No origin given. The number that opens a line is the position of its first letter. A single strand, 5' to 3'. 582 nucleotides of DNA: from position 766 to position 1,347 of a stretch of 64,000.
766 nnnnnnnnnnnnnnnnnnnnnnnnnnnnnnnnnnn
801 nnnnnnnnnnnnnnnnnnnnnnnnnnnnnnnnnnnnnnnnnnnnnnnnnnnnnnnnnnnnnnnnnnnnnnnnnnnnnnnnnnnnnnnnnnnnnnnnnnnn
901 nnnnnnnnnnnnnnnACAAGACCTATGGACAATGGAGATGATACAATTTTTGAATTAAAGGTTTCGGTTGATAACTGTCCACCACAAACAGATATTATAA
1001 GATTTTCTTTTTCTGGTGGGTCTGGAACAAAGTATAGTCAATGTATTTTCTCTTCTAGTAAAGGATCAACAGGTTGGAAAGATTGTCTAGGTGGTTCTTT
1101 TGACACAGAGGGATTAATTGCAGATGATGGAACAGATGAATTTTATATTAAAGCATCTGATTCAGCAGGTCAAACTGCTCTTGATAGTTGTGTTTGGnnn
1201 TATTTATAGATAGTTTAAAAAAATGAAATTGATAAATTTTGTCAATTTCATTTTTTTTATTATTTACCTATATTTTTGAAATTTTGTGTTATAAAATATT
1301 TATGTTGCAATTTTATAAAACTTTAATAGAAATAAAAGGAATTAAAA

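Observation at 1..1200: Tandem triplet of VirB2/TrbC-like mini-pilins, the third carrying a Cys-containing C-terminal module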

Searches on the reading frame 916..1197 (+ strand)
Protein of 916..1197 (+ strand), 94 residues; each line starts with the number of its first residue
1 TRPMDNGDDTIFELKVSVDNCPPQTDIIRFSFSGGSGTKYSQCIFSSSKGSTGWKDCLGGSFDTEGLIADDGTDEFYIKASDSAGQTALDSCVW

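Call 27: search_protein_representatives(protein=window:916-1197:+)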
Query: 94 residues. Proteins with E-value up to 0.001 (for the whole library): 13; up to 1e-10: 3; up to 1e-30: 1. The best 13 are listed.
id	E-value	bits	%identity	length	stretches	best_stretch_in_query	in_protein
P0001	7.2e-57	206.0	100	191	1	1-94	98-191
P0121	1.6e-29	118.2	35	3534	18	30-90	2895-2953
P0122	6.1e-17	77.9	34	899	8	8-52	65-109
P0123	5.9e-07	45.9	35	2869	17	37-88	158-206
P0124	4.9e-06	42.9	37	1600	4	28-91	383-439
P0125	6.2e-06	42.6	39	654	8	13-35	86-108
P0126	9.4e-06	42.0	30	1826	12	23-87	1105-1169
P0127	1.4e-05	41.5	35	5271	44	32-86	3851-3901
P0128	7.2e-05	39.2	38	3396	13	30-87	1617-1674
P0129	3.7e-04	36.9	31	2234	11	28-91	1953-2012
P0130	3.8e-04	36.9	38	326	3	29-87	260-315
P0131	4.0e-04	36.8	31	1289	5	19-86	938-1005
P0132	9.1e-04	35.7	37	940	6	69-90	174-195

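Call 28: search_protein_families(library=pfam, proteins=[P0121, P0122, P0130, P0124, P0125, P0132], max_evalue=0.01)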
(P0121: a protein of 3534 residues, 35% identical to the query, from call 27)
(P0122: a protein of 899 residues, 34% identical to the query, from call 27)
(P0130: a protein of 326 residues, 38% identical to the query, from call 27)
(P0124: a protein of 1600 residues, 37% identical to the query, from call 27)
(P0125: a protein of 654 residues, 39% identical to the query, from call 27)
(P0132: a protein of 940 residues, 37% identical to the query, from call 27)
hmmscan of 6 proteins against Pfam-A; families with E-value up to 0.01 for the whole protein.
P0121 (3534 aa): 12 families
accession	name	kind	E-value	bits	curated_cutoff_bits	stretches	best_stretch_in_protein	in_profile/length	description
PF19077.6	Big_13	-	2.1e-106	349.7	27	18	2886-2963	22-102/102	Bacterial Ig-like domain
PF07495.19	Y_Y_Y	-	4.3e-64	212.8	26.6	0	2933-2961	36-64/65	Y_Y_Y domain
PF00041.27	fn3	-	2.3e-53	178.8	25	0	1212-1244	51-83/84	Fibronectin type III domain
PF00353.25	HemolysinCabind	-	4.1e-30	103.8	23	6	3497-3530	1-34/36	RTX calcium-binding nonapeptide repeat (4 copies)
PF22352.2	K319L-like_PKD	-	1.3e-28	99.3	27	0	2931-2951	57-76/84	K319L-like, PKD domain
PF10179.15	NDNF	-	4.4e-25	88.6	27.3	0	2926-2952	91-117/127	Neuron-derived neurotrophic factor, first Fn(III) domain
PF05345.18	He_PIG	-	3.4e-19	69.5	24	2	462-538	2-84/96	Putative Ig domain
PF22091.2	DUF6941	-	1.3e-18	68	27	0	2934-2963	50-79/125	Family of unknown function (DUF6941)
PF04309.18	G3P_antiterm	-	2.2e-18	66.7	27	0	1214-1257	67-110/173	Glycerol-3-phosphate responsive antiterminator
PF13750.12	Big_3_3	-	7.9e-18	65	27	0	1219-1256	13-50/157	Bacterial Ig-like domain (group 3)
PF25059.1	FN3_DSCAM-DSCAML_C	-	3.8e-11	43.6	39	0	2926-2965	47-86/89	DSCAM/DSCAML C-terminal Fn3-like domain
PF01106.22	NifU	-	5.4e-08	33.3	27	0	1810-1833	28-50/67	NifU-like domain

P0122 (899 aa): 11 families
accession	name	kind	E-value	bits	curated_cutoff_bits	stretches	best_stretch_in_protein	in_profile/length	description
PF19077.6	Big_13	-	2.7e-28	98.9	27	7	422-524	8-101/102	Bacterial Ig-like domain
PF10769.14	DUF2594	-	1.9e-19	69.9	24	0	98-149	4-54/74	Protein of unknown function (DUF2594)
PF09829.14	DUF2057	-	3e-15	57.3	24.2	0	36-66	14-50/192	Uncharacterized protein conserved in bacteria (DUF2057)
PF08410.15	DUF1737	-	3.2e-15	56.2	24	0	99-127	5-33/53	Domain of unknown function (DUF1737)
PF20530.3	DUF6745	-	1.1e-09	38.3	27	0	129-158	149-178/206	Domain of unknown function (DUF6745)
PF20251.4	Big_14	-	2.1e-09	37.7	27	0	377-413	7-43/104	Bacterial Ig-like domain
PF08448.16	PAS_4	-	2.3e-07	31.4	23.1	0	429-476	36-83/110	PAS fold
PF23848.1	DUF7212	-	7e-06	26.3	27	0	26-40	14-28/61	Family of unknown function (DUF7212)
PF00207.28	A2M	-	2.7e-05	24.4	21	0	392-430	3-41/92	Alpha-2-macroglobulin family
PF22504.1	DUF6993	-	0.0006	20.2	25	0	72-125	31-82/83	Domain of unknown function (DUF6993)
PF03948.19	Ribosomal_L9_C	-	0.0021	18.9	23.2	0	108-131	13-36/86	Ribosomal protein L9, C-terminal domain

P0130 (326 aa): 3 families
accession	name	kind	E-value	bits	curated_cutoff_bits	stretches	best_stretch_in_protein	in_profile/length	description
PF00553.25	CBM_2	-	0.00072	20.3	24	0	97-135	39-77/101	Cellulose binding domain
PF03995.18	Inhibitor_I36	-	0.0017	18.7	21.1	0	238-269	34-65/69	Peptidase inhibitor family I36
PF12193.13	Sulf_coat_C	-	0.0077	16.8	25.2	0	284-317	86-119/134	Sulfolobus virus coat protein C terminal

P0124 (1600 aa): 17 families
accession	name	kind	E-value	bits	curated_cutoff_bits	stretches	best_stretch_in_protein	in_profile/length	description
PF19077.6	Big_13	-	4.8e-80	265.1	27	5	1419-1467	59-102/102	Bacterial Ig-like domain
PF13750.12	Big_3_3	-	4.7e-41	140.5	27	0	1433-1477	9-53/157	Bacterial Ig-like domain (group 3)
PF07495.19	Y_Y_Y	-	2.3e-22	79.1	26.6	0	651-689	12-52/65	Y_Y_Y domain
PF09136.16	Glucodextran_B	-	1.4e-19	70.3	27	0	1181-1203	53-75/83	Glucodextranase, domain B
PF15418.12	DUF4625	-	3e-15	57.1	27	0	917-948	94-125/131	Domain of unknown function (DUF4625)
PF12245.14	Big_3_2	-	1.1e-13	51.9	23.3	0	505-529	95-119/122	Bacterial Ig-like domain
PF06832.18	BiPBP_C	-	3.4e-11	43.3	26.8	0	454-522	21-87/90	Penicillin-Binding Protein C-terminus Family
PF17851.8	GH43_C2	-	9.5e-08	32.4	22.7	0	1309-1347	121-160/203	Beta xylosidase C-terminal Concanavalin A-like domain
PF13754.12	Big_3_4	-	1.4e-07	31.8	27.3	0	1167-1200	20-49/106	Domain of unknown function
PF16389.11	DUF4998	-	3e-07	30.6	29.1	0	1487-1539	48-99/199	Domain of unknown function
PF17936.7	Big_6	-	9.5e-06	26.2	27.6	0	925-947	54-76/83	Bacterial Ig domain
PF00028.23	Cadherin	-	5.6e-05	23.9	28.8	0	709-772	17-78/93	Cadherin domain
PF22091.2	DUF6941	-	7e-05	23.6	27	0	927-956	49-78/125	Family of unknown function (DUF6941)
PF00801.26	PKD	-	0.00036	20.9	23.5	0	1407-1456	19-74/80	PKD domain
PF07081.18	DUF1349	-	0.0024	18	32.4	0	1314-1344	113-143/179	Protein of unknown function (DUF1349)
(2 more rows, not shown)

P0125 (654 aa): 1 family
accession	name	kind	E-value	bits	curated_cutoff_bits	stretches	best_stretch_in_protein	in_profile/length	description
PF11426.13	Tn7_TnsC_Int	-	9.3e-07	29.2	24.3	0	98-107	11-20/47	Tn7 transposition regulator TnsC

P0132 (940 aa): 16 families
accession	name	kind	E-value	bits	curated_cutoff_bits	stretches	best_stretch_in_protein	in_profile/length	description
PF07495.19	Y_Y_Y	-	6e-29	100.2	26.6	0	255-277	31-53/65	Y_Y_Y domain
PF19077.6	Big_13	-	7.8e-26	91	27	0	767-791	70-94/102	Bacterial Ig-like domain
PF05790.21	C2-set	-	1.1e-14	54.8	24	0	547-584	25-65/80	Immunoglobulin C2-set domain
PF22983.1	RM8_Med14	-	4.2e-12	46.4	27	0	146-173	15-42/74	Mediator of RNA polymerase II transcription subunit 14, RM8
PF22060.2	Cep192_D1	-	4.9e-11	42.9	27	0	226-258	77-109/123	Cep192 domain 1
PF03068.20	PAD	-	1.5e-08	34.4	25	0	156-198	96-137/395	Protein-arginine deiminase (PAD)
PF14728.12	PTHB1_GAE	-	2.9e-08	34.6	27.4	0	213-241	59-87/88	PTHB1 GAE domain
PF06445.20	GyrI-like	-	1.2e-07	32.5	26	0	224-272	68-119/155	GyrI-like small molecule binding domain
PF12587.13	DUF3761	-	1.6e-06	29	29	0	801-842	39-78/82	Protein of unknown function (DUF3761)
PF16389.11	DUF4998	-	1.2e-05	25.4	29.1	0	765-789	77-101/199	Domain of unknown function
PF21112.3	CsgH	-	2.2e-05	24.8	27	0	92-146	26-80/88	CsgH protein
PF02748.20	PyrI_C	-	0.00029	21.1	23.4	0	138-156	19-37/48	Aspartate carbamoyltransferase regulatory chain, metal binding domain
PF24051.1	DUF7355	-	0.0032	17.9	27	0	33-73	38-80/93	Domain of unknown function (DUF7355)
PF07523.18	Big_3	-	0.0059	17.3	21.2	0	864-887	21-44/68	Bacterial Ig-like domain (group 3)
PF13553.12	FIIND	-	0.0063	16.6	25.8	0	141-165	6-30/131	Function to find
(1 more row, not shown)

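Call 33: find_homologous_proteins(query=A2, max_evalue=0.01)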
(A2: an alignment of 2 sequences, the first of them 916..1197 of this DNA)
Query A2 (2 sequences): 62 candidates shared short words with the query, none scored E <= 0.01.

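Call 43: predict_structure(alignment_id=A4)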
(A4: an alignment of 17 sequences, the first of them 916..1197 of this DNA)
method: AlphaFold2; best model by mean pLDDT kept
length: 94 residues; sequences in the alignment: 17
mean_pLDDT: 70.3   pTM: 0.60
mean pLDDT of the five models: 70.3, 68.6, 67.6, 65.8, 65.2
residues with pLDDT >= 90: 0; 70-90: 58; 50-70: 26; < 50: 10
segments of 3 or more residues with pLDDT < 50: 1-9
pLDDT, mean of each block of 10 residues (from residue 1): 40 57 61 79 84 83 71 81 78 69
secondary structure, 60 per line:
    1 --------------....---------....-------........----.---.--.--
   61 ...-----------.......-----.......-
elements in order: E15-18 E28-31 E39-46 E61-63 E75-81 E87-93

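Call 50: find_related_loci(query=A2, collection=metagenome_contigs, flank=6000)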
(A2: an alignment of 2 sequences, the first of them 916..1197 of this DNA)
Query A2 (94 aa) in metagenome_contigs; peptide patterns used: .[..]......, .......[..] (x = any residue, [..] = any of these).
255 stretches matched a pattern, but none encodes a relative of the query by tblastn (E <= 1e-3).

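Call 70: search_protein_families(library=pfam, proteins=[window:916-1197:+], max_evalue=0.1)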
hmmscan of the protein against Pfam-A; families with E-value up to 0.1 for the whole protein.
window:916-1197:+ (94 aa): 1 family
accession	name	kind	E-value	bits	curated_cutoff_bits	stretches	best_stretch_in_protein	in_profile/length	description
PF09092.17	Lyase_N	-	0.066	13.5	26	1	16-91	73-146/166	Lyase, N terminal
